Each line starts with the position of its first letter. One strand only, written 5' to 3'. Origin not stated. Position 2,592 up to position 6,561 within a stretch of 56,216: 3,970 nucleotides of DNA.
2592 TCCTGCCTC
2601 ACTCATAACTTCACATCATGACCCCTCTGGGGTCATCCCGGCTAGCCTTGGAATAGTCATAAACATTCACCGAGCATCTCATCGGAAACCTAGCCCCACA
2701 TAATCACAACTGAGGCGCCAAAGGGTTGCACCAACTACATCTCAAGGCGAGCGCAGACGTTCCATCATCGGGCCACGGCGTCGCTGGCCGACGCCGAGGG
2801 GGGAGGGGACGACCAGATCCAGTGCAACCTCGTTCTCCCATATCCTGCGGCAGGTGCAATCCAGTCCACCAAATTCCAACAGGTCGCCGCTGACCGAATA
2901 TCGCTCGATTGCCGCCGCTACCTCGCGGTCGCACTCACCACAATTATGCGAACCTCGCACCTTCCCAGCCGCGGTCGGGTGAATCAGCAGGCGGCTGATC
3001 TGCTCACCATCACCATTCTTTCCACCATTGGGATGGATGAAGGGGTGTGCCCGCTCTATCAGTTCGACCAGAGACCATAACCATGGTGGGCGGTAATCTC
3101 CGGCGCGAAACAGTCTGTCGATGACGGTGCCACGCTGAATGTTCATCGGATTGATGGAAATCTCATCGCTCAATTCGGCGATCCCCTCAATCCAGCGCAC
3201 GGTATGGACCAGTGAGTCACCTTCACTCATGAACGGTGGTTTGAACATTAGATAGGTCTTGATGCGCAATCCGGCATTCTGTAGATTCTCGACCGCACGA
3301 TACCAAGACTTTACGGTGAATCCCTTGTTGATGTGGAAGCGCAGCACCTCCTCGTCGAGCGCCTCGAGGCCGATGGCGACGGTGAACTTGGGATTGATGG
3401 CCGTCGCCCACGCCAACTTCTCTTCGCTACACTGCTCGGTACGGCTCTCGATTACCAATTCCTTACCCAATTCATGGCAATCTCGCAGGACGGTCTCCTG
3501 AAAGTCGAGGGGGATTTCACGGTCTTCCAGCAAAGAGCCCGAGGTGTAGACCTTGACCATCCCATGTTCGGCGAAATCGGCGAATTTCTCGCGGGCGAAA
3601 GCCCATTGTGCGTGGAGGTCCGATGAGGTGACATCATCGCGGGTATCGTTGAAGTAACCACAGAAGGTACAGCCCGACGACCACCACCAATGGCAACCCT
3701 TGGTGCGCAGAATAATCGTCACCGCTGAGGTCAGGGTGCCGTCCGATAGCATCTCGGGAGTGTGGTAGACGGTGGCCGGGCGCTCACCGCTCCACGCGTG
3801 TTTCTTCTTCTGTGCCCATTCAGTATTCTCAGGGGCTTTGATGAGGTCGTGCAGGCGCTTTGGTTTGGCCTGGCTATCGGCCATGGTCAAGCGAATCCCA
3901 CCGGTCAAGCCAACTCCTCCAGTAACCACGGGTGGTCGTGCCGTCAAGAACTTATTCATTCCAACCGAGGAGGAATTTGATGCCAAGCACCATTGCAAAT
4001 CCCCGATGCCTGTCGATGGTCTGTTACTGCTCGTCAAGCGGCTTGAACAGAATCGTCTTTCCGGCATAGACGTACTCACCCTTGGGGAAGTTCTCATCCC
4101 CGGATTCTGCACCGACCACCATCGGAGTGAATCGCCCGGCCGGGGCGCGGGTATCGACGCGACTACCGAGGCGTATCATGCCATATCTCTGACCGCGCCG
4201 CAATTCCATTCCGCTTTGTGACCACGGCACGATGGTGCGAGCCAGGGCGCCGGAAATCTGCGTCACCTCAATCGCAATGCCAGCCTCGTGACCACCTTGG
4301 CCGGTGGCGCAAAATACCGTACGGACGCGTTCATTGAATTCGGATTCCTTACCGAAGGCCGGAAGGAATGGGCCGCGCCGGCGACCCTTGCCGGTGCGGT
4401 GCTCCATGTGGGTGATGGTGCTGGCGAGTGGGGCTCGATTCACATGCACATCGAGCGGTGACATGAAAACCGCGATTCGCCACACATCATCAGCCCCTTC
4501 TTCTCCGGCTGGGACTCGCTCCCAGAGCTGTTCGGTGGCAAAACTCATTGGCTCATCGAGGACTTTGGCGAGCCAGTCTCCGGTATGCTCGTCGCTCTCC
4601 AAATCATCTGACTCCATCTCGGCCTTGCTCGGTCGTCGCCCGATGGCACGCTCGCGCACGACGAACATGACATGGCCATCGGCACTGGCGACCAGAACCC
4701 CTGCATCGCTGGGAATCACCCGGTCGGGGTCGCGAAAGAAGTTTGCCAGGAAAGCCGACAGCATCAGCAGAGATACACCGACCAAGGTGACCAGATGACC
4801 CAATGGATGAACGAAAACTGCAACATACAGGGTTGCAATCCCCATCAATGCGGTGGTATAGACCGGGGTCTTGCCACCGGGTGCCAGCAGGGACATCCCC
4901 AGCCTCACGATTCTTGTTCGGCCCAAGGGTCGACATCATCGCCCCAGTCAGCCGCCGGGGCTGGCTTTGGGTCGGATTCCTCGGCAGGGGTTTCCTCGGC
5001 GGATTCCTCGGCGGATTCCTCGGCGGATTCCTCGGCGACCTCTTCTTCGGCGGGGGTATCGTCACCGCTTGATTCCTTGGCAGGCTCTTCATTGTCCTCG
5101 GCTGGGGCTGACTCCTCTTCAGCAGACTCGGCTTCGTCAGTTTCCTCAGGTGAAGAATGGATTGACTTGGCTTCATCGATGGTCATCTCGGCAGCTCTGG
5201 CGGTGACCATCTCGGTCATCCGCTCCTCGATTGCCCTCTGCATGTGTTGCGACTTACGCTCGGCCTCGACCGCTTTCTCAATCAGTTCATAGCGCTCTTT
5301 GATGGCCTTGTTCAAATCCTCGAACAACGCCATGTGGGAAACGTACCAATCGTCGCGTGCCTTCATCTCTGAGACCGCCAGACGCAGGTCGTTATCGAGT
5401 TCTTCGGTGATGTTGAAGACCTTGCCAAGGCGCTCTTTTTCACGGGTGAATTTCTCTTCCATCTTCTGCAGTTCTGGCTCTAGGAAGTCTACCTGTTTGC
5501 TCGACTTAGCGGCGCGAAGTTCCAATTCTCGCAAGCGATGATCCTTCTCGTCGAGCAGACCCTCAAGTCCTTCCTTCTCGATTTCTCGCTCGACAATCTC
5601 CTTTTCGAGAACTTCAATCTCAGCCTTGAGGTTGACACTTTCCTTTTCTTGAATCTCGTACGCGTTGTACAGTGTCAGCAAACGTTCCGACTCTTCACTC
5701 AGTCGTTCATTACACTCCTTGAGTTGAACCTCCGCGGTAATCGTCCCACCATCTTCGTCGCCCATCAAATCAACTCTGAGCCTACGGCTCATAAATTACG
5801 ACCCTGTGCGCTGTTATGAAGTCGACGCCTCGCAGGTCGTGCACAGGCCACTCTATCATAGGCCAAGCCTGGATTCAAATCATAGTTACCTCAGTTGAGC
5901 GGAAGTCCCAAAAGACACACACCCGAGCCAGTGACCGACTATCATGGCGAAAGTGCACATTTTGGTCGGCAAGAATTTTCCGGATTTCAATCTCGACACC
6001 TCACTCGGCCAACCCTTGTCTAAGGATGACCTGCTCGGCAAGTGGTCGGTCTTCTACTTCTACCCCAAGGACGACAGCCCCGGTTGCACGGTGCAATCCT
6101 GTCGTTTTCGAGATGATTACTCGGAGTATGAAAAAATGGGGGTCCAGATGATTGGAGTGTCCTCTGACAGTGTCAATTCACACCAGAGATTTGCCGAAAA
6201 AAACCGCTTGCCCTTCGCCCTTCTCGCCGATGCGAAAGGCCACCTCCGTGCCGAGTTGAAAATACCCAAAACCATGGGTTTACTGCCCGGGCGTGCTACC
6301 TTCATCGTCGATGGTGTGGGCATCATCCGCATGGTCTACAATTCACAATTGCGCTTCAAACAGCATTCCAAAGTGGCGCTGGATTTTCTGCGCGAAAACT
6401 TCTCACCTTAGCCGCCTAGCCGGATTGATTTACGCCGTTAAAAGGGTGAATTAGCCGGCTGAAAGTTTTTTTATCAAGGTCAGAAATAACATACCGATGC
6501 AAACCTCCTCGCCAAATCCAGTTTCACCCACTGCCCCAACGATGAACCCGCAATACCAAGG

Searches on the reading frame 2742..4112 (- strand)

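Call 31: search_protein_families(library=pfam, proteins=[window:2742-4112:-], max_evalue=0.001)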
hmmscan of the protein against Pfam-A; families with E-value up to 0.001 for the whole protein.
window:2742-4112:- (456 aa): 1 family
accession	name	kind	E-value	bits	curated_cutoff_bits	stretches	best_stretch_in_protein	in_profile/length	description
PF04055.27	Radical_SAM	-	5e-06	27.2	29.5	1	147-292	10-151/166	Radical SAM superfamily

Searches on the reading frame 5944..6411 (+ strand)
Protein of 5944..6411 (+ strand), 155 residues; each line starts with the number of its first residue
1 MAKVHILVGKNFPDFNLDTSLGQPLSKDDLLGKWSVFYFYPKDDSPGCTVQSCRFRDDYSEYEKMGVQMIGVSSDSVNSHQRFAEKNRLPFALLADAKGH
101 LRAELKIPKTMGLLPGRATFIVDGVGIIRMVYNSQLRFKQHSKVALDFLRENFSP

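Call 75: search_protein_families(library=pfam, proteins=[window:5944-6411:+], max_evalue=0.001)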
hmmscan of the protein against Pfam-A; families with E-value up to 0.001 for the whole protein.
window:5944-6411:+ (155 aa): 3 families
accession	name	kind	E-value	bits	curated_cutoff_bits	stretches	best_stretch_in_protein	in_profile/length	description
PF00578.27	AhpC-TSA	-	1.1e-34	119.5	26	1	8-129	1-122/124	AhpC/TSA family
PF08534.16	Redoxin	-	3.7e-16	59.7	26.6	1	8-134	2-134/148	Redoxin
PF13911.12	AhpC-TSA_2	-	8.9e-05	23.3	27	1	55-115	2-64/114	AhpC/TSA antioxidant enzyme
